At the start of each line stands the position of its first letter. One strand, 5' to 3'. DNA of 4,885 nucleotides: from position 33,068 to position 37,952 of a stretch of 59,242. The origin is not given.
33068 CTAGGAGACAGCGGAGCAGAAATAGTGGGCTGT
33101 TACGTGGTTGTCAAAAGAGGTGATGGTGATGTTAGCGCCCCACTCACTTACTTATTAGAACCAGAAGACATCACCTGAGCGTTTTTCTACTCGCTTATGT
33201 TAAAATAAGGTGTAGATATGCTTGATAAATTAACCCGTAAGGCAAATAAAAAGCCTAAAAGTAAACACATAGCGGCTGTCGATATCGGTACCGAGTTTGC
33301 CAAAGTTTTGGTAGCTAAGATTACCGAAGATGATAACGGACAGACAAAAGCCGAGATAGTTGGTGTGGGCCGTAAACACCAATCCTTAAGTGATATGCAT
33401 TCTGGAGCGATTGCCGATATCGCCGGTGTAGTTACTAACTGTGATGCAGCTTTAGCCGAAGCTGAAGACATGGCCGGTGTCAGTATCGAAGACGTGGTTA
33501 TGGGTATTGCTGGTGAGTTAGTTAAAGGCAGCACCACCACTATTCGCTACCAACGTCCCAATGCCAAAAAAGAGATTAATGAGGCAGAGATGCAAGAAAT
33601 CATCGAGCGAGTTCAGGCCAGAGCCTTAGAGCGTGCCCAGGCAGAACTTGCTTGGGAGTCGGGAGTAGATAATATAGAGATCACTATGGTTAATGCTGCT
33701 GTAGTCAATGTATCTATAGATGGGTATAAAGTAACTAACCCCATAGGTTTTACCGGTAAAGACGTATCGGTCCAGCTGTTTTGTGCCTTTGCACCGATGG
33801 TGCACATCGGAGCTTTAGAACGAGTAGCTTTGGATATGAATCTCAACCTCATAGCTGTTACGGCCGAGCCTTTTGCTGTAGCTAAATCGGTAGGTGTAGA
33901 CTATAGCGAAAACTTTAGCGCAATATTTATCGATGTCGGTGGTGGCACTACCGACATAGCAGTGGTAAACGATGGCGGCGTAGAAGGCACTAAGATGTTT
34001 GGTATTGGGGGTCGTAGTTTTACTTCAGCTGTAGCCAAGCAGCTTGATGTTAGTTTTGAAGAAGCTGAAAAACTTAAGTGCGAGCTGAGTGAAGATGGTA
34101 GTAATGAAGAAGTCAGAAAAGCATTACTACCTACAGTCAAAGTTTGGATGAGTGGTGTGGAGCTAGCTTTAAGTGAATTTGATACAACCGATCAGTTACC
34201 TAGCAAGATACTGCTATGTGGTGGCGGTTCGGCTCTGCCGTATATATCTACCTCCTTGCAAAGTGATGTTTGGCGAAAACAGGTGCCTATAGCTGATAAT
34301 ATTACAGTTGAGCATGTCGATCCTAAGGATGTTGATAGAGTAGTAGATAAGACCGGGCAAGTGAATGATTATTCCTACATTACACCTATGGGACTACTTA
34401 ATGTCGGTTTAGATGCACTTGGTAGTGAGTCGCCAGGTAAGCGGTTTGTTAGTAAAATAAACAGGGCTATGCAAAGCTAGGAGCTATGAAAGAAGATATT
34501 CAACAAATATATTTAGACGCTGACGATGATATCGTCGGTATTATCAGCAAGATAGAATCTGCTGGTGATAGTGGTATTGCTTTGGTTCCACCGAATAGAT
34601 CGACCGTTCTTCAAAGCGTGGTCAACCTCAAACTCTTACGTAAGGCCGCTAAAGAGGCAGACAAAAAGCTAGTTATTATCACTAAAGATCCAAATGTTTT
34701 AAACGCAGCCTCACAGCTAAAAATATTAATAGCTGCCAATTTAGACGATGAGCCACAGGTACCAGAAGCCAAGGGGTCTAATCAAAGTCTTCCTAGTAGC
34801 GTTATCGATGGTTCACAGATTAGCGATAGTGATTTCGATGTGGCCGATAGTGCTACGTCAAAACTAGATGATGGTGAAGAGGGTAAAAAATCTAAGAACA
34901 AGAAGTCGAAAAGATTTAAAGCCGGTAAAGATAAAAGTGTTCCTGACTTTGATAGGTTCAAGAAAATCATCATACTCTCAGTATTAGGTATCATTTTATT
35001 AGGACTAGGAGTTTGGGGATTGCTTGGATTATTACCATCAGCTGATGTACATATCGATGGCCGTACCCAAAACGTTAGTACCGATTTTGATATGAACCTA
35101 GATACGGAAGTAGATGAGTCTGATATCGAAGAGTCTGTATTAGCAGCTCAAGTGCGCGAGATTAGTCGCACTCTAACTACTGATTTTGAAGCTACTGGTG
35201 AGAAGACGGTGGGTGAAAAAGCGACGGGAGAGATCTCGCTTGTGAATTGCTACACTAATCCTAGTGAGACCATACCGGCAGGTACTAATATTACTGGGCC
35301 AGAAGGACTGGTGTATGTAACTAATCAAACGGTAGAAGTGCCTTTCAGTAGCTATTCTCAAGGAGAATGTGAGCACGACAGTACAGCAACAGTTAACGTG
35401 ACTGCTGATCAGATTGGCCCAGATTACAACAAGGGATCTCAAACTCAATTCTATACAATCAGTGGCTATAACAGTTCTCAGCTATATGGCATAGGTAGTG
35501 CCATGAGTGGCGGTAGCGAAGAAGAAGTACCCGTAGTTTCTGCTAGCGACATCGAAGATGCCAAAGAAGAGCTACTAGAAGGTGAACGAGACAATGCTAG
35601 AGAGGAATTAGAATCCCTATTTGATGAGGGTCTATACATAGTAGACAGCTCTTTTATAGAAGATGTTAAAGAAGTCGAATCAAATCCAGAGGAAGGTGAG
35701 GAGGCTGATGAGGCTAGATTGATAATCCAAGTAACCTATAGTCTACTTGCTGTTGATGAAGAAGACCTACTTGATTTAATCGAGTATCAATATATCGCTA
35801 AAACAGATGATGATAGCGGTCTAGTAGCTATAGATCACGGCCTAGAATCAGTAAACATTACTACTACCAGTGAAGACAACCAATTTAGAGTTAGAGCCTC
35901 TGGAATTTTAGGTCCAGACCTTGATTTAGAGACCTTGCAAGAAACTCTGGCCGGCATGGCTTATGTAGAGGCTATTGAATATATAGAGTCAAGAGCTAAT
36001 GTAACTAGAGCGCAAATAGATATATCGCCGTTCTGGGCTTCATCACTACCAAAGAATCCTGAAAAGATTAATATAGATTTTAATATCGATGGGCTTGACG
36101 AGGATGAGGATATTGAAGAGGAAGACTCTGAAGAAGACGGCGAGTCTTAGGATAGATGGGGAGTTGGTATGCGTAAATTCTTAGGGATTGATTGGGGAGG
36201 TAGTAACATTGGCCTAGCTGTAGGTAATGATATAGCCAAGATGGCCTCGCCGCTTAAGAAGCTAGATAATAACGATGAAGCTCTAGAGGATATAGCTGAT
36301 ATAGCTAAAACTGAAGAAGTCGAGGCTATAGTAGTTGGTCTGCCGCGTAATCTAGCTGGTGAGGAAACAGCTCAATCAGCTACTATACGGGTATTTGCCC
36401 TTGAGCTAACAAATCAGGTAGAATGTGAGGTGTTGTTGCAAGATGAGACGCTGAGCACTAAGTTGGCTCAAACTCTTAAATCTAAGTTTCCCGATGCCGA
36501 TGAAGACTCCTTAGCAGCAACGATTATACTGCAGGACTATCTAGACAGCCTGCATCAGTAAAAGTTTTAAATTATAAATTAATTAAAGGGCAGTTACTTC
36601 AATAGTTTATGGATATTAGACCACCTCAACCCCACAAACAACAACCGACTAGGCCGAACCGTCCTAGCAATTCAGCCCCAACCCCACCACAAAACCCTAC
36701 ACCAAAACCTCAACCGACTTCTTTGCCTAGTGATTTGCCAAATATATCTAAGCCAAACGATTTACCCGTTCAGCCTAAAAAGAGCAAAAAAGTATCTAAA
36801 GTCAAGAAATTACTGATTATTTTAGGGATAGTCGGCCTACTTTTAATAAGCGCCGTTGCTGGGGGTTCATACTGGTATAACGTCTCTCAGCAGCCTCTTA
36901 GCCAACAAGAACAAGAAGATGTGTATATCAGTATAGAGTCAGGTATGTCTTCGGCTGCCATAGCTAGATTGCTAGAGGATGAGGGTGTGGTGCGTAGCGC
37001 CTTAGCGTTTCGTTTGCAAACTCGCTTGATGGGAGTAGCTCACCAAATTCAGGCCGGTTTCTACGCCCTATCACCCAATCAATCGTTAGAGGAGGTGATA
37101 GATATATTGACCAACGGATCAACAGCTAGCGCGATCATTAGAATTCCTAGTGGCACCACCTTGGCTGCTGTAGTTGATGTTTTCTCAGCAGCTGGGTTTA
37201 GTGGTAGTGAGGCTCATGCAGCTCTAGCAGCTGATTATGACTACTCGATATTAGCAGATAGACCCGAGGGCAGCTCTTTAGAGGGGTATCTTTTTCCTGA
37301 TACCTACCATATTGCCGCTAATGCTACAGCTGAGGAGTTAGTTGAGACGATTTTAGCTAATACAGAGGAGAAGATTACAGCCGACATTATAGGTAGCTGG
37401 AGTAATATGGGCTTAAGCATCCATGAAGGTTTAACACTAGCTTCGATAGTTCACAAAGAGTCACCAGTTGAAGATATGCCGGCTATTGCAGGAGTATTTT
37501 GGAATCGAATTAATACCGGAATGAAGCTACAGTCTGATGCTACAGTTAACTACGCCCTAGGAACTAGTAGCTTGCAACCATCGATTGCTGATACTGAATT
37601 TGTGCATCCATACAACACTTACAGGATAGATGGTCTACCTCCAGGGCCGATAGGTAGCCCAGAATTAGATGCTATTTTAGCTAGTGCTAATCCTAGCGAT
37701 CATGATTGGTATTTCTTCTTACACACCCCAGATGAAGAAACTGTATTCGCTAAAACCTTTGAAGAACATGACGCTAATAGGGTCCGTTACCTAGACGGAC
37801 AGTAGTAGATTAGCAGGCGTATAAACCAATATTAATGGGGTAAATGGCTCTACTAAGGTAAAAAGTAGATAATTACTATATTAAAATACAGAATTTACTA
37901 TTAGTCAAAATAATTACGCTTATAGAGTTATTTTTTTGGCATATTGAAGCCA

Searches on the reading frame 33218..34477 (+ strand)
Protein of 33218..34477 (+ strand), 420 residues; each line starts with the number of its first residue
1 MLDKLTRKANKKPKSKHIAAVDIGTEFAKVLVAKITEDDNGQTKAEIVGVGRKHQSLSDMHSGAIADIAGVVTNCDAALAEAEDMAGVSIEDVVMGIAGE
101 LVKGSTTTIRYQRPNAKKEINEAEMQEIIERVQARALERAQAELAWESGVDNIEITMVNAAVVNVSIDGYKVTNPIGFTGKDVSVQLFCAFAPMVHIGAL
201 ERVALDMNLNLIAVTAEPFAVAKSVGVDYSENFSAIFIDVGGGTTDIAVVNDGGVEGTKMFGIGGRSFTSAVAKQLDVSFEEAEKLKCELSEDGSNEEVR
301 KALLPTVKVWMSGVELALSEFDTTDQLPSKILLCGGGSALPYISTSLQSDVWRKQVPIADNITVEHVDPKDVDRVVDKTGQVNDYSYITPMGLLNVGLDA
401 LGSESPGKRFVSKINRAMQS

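Call 91: search_protein_families(library=pfam, proteins=[window:33218-34477:+], max_evalue=0.00001)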
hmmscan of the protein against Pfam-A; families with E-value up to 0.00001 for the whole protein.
window:33218-34477:+ (420 aa): 4 families
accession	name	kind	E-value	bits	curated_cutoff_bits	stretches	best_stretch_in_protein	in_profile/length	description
PF14450.12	FtsA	-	3.7e-14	53.6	31.8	1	237-356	2-107/127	Cell division protein FtsA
PF06723.19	MreB_Mbl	-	5.8e-10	39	27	1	198-278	110-190/327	MreB/Mbl protein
PF11104.14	PilM_2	-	5.2e-09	35.9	27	1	235-351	182-298/340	Type IV pilus assembly protein PilM;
PF06277.17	EutA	-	6.3e-06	25.8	27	0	231-271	141-181/475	Ethanolamine utilisation protein EutA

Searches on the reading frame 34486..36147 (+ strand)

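Call 91: search_protein_families(library=pfam, proteins=[window:34486-36147:+], max_evalue=0.00001)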
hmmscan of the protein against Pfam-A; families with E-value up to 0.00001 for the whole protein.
window:34486-36147:+ (554 aa): 1 family
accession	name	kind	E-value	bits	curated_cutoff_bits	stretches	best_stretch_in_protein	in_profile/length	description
PF21110.3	GlxA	-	4.8e-06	27.6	27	0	245-337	1-102/105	GlxA beta barrel domain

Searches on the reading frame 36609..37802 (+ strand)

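Call 91: search_protein_families(library=pfam, proteins=[window:36609-37802:+], max_evalue=0.00001)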
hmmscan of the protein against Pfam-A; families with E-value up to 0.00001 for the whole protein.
window:36609-37802:+ (398 aa): 1 family
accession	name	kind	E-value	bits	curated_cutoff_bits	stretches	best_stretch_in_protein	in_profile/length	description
PF02618.21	YceG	-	1.3e-76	258.1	32.4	1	107-391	1-273/275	YceG-like family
